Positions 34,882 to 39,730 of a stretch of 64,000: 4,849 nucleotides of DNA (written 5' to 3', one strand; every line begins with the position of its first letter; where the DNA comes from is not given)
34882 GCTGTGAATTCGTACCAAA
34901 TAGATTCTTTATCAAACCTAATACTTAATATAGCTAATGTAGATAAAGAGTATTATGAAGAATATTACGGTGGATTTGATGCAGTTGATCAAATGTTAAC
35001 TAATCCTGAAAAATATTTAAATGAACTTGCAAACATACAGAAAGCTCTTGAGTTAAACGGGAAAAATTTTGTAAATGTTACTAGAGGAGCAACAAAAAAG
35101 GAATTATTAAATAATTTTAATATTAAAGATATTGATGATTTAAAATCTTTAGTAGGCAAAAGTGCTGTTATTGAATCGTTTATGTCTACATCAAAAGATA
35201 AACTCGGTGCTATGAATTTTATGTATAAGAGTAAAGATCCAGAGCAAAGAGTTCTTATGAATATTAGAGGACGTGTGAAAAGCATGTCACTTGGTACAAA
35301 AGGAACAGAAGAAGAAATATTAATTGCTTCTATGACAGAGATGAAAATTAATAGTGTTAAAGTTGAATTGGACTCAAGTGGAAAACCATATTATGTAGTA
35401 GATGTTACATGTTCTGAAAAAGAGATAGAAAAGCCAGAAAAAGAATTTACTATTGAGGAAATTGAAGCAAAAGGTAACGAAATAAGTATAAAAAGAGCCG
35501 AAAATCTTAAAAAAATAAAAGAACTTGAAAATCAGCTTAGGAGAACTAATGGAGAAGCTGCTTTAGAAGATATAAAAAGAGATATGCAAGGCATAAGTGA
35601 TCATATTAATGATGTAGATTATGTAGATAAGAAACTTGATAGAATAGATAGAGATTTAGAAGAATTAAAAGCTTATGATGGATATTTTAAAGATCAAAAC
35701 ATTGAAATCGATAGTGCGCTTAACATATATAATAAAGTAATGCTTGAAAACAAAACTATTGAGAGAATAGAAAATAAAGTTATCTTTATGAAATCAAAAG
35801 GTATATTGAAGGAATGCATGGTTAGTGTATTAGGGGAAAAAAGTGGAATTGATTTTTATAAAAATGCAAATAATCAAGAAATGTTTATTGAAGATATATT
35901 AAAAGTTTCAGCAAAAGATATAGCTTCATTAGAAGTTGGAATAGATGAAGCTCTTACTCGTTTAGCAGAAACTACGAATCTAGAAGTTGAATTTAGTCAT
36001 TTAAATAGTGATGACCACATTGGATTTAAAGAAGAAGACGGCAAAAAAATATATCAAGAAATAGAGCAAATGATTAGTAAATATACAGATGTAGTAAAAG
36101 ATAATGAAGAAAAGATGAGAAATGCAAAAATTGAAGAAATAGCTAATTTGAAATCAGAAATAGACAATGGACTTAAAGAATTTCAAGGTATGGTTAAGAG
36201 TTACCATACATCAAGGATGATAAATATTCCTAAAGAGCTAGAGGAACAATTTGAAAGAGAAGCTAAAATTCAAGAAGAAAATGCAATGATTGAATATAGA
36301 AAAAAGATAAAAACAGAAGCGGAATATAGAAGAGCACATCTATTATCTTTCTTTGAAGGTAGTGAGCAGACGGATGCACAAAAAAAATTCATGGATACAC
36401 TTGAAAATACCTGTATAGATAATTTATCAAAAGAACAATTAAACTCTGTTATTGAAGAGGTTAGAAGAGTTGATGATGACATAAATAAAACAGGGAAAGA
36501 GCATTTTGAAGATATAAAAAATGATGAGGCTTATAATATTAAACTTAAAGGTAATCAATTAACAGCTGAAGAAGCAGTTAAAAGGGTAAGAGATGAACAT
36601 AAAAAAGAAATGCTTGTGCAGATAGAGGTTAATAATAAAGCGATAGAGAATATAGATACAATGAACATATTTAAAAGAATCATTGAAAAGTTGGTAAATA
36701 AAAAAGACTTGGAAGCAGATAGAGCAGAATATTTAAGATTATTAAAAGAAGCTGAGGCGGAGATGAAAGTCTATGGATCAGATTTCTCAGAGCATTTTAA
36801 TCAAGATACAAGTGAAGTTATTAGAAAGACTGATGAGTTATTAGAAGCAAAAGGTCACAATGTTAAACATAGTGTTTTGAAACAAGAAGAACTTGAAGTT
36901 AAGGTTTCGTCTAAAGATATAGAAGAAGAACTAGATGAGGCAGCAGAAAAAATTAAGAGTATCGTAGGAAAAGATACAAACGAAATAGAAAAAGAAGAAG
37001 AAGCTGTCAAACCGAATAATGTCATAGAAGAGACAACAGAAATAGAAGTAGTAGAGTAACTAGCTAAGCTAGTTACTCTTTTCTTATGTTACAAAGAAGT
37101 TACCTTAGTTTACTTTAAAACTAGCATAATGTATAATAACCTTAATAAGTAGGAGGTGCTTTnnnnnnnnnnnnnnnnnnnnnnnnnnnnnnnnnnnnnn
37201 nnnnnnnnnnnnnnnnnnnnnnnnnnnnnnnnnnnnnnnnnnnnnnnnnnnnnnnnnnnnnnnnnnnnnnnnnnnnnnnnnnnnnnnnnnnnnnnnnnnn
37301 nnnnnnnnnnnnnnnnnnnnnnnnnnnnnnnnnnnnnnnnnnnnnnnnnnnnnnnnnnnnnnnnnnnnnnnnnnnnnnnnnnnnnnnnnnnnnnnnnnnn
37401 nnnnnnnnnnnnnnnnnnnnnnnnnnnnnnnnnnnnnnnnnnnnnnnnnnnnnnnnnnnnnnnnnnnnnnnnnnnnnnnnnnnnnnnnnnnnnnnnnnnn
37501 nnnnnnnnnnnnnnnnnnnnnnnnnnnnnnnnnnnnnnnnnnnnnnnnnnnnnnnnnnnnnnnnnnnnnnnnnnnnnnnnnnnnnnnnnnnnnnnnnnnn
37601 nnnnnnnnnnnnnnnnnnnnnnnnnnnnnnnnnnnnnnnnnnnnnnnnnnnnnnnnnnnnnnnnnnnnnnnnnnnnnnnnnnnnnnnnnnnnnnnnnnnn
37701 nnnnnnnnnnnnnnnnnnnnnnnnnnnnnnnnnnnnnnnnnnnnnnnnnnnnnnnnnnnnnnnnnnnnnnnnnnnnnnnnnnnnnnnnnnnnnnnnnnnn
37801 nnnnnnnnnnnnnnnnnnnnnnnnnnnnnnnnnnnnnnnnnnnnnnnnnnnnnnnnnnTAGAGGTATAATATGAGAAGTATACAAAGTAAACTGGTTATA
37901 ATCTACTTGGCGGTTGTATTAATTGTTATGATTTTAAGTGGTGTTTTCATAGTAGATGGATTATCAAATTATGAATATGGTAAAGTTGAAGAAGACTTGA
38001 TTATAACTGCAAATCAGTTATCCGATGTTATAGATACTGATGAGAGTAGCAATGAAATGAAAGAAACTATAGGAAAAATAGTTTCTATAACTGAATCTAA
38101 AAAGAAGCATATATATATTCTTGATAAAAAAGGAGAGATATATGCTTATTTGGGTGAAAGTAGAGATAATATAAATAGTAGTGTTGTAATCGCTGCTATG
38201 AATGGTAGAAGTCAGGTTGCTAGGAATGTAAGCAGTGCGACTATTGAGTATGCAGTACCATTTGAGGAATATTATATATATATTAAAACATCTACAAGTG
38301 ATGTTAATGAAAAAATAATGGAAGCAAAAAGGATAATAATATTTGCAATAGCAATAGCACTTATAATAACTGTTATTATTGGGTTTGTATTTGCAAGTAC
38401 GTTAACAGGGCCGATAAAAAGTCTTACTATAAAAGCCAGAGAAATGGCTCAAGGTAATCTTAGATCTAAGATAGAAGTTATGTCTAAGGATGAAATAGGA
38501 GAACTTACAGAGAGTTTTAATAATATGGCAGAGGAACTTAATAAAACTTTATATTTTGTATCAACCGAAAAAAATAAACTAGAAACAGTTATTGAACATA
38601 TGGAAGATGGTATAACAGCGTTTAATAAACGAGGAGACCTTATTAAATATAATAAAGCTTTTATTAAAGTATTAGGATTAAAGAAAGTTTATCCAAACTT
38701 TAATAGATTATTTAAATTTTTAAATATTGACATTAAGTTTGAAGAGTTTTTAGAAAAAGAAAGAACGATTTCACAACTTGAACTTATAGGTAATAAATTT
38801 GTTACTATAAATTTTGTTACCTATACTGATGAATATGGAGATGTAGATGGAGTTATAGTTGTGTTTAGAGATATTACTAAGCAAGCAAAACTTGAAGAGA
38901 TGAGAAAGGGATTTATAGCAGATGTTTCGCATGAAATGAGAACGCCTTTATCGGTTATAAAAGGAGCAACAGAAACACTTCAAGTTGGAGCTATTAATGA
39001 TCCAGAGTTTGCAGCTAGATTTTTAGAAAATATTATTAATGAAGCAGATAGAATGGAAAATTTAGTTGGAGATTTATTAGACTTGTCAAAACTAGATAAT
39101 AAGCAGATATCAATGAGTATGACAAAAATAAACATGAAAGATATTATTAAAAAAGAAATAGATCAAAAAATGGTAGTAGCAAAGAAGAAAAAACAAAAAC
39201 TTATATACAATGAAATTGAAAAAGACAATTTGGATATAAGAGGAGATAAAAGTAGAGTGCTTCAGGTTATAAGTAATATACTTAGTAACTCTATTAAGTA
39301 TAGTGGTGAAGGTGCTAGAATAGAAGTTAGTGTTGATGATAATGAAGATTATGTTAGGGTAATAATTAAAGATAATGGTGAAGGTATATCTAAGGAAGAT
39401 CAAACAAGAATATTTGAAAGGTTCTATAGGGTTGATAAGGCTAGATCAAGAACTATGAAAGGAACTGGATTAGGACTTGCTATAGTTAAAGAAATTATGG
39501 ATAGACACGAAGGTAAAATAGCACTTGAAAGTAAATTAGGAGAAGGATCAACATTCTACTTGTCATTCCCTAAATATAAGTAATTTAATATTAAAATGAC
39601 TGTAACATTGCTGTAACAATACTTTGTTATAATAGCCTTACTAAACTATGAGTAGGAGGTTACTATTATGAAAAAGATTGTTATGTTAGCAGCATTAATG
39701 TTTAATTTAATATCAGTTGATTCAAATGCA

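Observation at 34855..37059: Signal-less 734-aa protein with an R / STS / ExE ADP-ribosyltransferase core fused to ~540 aa of acidic coiled coil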

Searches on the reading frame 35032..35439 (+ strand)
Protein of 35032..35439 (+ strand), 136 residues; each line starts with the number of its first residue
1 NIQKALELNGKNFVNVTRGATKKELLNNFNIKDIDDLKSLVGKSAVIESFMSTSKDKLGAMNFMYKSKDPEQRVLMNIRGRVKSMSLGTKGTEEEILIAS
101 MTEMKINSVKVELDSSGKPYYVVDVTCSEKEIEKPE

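Call 54: search_protein_families(library=pfam, proteins=[window:35032-35439:+], max_evalue=1)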
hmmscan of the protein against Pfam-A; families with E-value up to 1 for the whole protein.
window:35032-35439:+ (136 aa): 1 family
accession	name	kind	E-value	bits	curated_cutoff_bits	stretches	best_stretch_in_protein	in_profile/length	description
PF03496.20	ADPrib_exo_Tox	-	3.2e-07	30.3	23.4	1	20-127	91-193/196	ADP-ribosyltransferase exoenzyme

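Call 70: search_protein_families(library=phrogs, proteins=[window:35032-35439:+], max_evalue=0.1)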
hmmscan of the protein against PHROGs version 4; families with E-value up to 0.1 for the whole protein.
window:35032-35439:+ (136 aa): 2 families
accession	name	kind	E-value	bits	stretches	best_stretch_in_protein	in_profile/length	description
phrog_3895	-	moron, auxiliary metabolic gene and host takeover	0.0039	17.9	1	14-112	219-321/340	ADP-ribosyltransferase exoenzyme toxin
phrog_595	-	head and packaging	0.008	16.5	1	20-120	421-506/513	head maturation protease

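Call 76: search_protein_families(library=padloc, proteins=[window:35032-35439:+], max_evalue=0.01)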
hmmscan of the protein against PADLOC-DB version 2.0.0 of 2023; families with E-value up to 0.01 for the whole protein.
window:35032-35439:+ (136 aa): 0 families

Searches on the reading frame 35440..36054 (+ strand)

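Call 35: search_protein_families(library=pfam, proteins=[window:35440-36054:+], max_evalue=1)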
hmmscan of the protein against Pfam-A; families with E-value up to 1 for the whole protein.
window:35440-36054:+ (205 aa): 5 families
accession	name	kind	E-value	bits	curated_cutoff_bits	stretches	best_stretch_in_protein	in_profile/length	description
PF14182.11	YgaB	-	0.073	13.9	27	1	22-62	22-62/77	YgaB-like protein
PF05377.16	FlaC_arch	-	0.089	13.7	27.8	1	25-60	1-34/55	Flagella accessory protein C (FlaC)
PF05659.16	RPW8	-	0.17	12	30.4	1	40-77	32-69/139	Arabidopsis broad-spectrum mildew resistance protein RPW8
PF13325.12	MCRS_N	-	0.25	11.6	25.8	0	94-169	102-176/199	N-terminal region of micro-spherule protein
PF05531.17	NPV_P10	-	0.28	12.2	29.8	0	45-86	23-57/75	Nucleopolyhedrovirus P10 protein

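Call 70: search_protein_families(library=phrogs, proteins=[window:35440-36054:+], max_evalue=0.1)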
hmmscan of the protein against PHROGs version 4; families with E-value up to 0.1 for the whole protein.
window:35440-36054:+ (205 aa): 2 families
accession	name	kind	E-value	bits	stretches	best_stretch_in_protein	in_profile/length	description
phrog_21414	-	unknown function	0.0086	16.5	1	84-134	92-140/305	-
phrog_7154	-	unknown function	0.064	14.4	0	102-135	15-50/63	-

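Call 76: search_protein_families(library=padloc, proteins=[window:35440-36054:+], max_evalue=0.01)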
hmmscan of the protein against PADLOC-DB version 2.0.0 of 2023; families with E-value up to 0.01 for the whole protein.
window:35440-36054:+ (205 aa): 2 families
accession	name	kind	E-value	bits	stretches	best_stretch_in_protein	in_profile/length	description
PDLC00066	GajA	-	0.00027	17.6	1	15-104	152-238/567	AAA ATPase domain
PDLC00084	GajA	-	0.0044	13.9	1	15-93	16-91/431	AAA ATPase domain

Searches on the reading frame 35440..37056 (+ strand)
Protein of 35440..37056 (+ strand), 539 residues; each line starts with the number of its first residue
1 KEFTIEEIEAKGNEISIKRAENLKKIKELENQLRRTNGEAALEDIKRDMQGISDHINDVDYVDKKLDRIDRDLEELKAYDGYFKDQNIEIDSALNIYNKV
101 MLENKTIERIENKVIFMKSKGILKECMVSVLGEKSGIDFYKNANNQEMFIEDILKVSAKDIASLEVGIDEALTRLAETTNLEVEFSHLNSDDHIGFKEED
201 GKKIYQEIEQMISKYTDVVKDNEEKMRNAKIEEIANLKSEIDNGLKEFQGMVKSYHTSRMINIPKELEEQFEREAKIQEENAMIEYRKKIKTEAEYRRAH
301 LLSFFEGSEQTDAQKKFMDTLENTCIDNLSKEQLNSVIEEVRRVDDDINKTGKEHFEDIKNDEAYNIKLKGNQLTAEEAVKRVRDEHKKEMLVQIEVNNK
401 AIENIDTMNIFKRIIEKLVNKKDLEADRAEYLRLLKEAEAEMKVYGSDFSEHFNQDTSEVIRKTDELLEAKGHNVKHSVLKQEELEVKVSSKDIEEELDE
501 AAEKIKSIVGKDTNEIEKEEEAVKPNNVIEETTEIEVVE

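Call 35: search_protein_families(library=pfam, proteins=[window:35440-37056:+], max_evalue=1)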
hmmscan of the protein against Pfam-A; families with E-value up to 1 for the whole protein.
window:35440-37056:+ (539 aa): 1 family
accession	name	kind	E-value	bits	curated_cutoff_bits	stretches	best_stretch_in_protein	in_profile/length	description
PF13036.11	LpoB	-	0.0055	17.1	22.3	1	373-432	12-67/147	Peptidoglycan-synthase activator LpoB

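Call 36: search_solved_structures(query=window:35440-37056:+, max_evalue=1)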
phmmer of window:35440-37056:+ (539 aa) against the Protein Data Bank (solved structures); distinct sequences matched with E-value up to 1: 0.

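Call 37: search_dna_similar(query=window:35440-37056:+, collection=phages, mode=protein, max_evalue=0.1, max_rows=10)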
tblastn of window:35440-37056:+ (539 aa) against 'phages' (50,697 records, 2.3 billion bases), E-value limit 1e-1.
No match.

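Call 70: search_protein_families(library=phrogs, proteins=[window:35440-37056:+], max_evalue=0.1)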
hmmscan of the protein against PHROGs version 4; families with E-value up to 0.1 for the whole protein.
window:35440-37056:+ (539 aa): 1 family
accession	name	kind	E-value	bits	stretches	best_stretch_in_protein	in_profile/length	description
phrog_21414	-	unknown function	0.04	14.3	1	85-126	93-136/305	-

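Call 73: find_related_loci(query=window:35440-37056:+, collection=viral_contigs, flank=5000)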
Query window:35440-37056:+ (539 aa) in viral_contigs; peptide patterns used: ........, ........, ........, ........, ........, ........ (x = any residue, [..] = any of these).
16 stretches matched a pattern, but none encodes a relative of the query by tblastn (E <= 1e-3).

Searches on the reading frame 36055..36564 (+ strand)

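Call 35: search_protein_families(library=pfam, proteins=[window:36055-36564:+], max_evalue=1)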
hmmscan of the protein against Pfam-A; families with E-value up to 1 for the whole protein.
window:36055-36564:+ (170 aa): 1 family
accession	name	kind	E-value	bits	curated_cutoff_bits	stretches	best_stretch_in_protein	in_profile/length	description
PF01250.22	Ribosomal_S6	-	0.36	11.5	27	1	2-72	16-79/90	Ribosomal protein S6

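Call 70: search_protein_families(library=phrogs, proteins=[window:36055-36564:+], max_evalue=0.1)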
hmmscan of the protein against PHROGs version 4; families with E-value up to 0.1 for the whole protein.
window:36055-36564:+ (170 aa): 1 family
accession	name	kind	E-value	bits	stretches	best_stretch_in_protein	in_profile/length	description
phrog_36887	-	unknown function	0.076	14.2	0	3-56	43-96/102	-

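Call 76: search_protein_families(library=padloc, proteins=[window:36055-36564:+], max_evalue=0.01)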
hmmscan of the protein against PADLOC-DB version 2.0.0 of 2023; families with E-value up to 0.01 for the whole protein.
window:36055-36564:+ (170 aa): 0 families

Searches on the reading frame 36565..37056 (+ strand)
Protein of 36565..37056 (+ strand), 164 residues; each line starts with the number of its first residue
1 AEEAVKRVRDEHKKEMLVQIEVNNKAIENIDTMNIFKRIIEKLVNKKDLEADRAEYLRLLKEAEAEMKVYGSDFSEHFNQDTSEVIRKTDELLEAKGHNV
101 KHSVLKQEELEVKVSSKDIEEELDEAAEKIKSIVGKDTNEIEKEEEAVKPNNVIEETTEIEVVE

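Call 35: search_protein_families(library=pfam, proteins=[window:36565-37056:+], max_evalue=1)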
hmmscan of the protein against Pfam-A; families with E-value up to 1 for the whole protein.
window:36565-37056:+ (164 aa): 5 families
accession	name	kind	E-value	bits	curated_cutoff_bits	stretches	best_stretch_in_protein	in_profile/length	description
PF13036.11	LpoB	-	0.0022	18.3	22.3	1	7-81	22-91/147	Peptidoglycan-synthase activator LpoB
PF16999.10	V-ATPase_G_2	-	0.0044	18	28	1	46-102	29-85/104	Vacuolar (H+)-ATPase G subunit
PF07173.17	GRDP-like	-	0.099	13.8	22.7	1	35-129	5-100/143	Glycine-rich domain-containing protein-like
PF01522.26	Polysacc_deac_1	-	0.22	11.9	23.1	1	79-138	45-98/124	Polysaccharide deacetylase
PF13679.12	Methyltransf_32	-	0.42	11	27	0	59-90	46-77/143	Methyltransferase domain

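Call 70: search_protein_families(library=phrogs, proteins=[window:36565-37056:+], max_evalue=0.1)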
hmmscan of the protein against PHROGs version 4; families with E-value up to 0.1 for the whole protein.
window:36565-37056:+ (164 aa): 1 family
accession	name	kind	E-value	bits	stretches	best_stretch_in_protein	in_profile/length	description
phrog_12929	-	unknown function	0.0028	18.6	1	19-89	18-86/143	-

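Call 76: search_protein_families(library=padloc, proteins=[window:36565-37056:+], max_evalue=0.01)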
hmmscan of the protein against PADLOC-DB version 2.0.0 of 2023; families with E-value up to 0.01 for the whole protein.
window:36565-37056:+ (164 aa): 0 families

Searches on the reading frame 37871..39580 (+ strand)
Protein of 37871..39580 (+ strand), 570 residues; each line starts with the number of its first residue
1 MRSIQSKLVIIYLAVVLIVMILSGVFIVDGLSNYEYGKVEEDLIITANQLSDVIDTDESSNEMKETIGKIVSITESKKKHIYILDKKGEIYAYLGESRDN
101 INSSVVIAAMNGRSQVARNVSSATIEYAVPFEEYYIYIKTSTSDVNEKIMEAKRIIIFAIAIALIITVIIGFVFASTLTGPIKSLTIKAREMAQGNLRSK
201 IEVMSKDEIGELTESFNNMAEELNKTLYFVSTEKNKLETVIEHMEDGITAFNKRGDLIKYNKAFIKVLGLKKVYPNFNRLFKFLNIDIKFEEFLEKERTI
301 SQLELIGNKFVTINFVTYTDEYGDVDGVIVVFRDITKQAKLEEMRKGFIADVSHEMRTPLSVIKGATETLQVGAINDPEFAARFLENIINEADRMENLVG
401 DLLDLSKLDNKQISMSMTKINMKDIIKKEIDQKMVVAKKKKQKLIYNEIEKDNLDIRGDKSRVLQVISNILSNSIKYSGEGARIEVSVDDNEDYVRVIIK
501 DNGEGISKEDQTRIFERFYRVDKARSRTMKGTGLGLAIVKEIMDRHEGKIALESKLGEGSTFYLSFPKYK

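Call 43: find_related_loci(query=window:37871-39580:+, collection=genome_contigs, flank=10000)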
Query window:37871-39580:+ (570 aa) in genome_contigs; peptide patterns used: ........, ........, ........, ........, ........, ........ (x = any residue, [..] = any of these).
40 stretches matched a pattern; 7 encode a relative of the query (tblastn E <= 1e-3); 7 distinct loci.
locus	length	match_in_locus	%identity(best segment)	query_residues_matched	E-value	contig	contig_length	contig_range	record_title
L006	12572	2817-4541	35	2-561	2e-93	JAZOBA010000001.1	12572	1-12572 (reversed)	MAG: Oscillospiraceae bacterium isolate T1900044759_TS20190225.MAGScoT_cleanbin_000064 SGB_2342_k141_661535, whole genom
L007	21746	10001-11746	34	2-566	1e-91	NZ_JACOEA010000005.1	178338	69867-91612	Lawsonibacter celer strain NSJ-47 M18_ctg005, whole genome shotgun sequence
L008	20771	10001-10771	31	307-564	4e-42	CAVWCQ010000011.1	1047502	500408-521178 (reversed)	MAG: uncultured Chloroflexia bacterium isolate MFD03899.bin.2.186 genome assembly, contig: contig_9031, whole genome sho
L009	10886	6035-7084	28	233-567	8e-38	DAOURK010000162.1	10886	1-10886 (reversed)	MAG TPA_asm: Pseudomonadota bacterium isolate CSMAG_150 CSMAG_150_k141_6297_length_10886_cov_1221.9796, whole genome sho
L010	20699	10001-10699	30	332-567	2e-25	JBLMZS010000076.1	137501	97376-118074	MAG: Bacteroidota bacterium isolate MAG197 PRJNA951521_bin54_renamed_75, whole genome shotgun sequence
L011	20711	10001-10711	24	331-568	4e-16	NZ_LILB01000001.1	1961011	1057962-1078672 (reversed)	Viridibacillus arvi strain DSM 16317 super1, whole genome shotgun sequence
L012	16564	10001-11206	24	197-568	2e-15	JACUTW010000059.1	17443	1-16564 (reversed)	MAG: Desulfuromonadales bacterium isolate Kmv15 NODE_1589_length_17443_cov_11.742754, whole genome shotgun sequence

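Call 62: search_protein_families(library=ncbifam, proteins=[window:37871-39580:+], max_evalue=0.001)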
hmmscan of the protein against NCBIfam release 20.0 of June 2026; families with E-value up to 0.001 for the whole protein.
window:37871-39580:+ (570 aa): 94 families (the best 25 are shown)
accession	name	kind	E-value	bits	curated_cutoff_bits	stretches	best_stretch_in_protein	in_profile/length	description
NF033092.0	HK_WalK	equivalog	2.3e-129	432.7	725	1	2-567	3-593/594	cell wall metabolism sensor histidine kinase WalK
NF046044.1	PnpS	equivalog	1.2e-103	347.2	400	1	181-567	1-390/390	two-component system histidine kinase PnpS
TIGR02966.1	phoR_proteo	equivalog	2.6e-84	283.1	334.2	1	231-566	2-333/333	phosphate regulon sensor histidine kinase PhoR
NF033093.1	HK_VicK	exception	2.4e-73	247.3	680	1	144-567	4-434/448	cell wall metabolism sensor histidine kinase VicK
NF040691.1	MtrAB_MtrB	equivalog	3.7e-69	234.1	450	2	333-568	259-492/507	MtrAB system histidine kinase MtrB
NF045911.1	TCSHisKinNblS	equivalog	4.8e-69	233.3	1000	1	154-566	180-618/621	two-component system sensor histidine kinase NblS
NF012163.2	BaeS_SmeS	equivalog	1e-59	202.7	500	2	319-554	216-445/457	sensor histidine kinase efflux regulator BaeS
TIGR01386.1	cztS_silS_copS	subfamily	5.3e-59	200.4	292.55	2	347-567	243-457/457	heavy metal sensor histidine kinase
NF041735.1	hist_kin_RppB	equivalog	1.7e-57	195.1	400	1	346-567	217-438/438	two-component system sensor histidine kinase RppB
NF008235.0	PRK11006.1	equivalog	2e-57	195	390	1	241-568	104-423/431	phosphate regulon sensor histidine kinase PhoR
NF008468.0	PRK11360.1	equivalog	1.3e-54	185.7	646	1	105-567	142-607/616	two-component system sensor histidine kinase AtoS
NF047874.1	MASE3_PAS_HK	subfamily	1.6e-54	185.8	560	1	132-568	160-625/655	MASE3 domain-containing sensor histidine kinase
NF053855.1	HisKinPhoRBctds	equivalog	6.3e-54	183.4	500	1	9-567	8-582/583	two-component system sensor histidine kinase PhoR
NF008312.0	PRK11100.1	equivalog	7.3e-54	183.4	356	2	347-567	258-473/477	two-component system sensor histidine kinase CreC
NF007837.0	PRK10549.1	equivalog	4.6e-53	180.6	603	2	339-557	234-448/466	envelope stress sensor histidine kinase BaeS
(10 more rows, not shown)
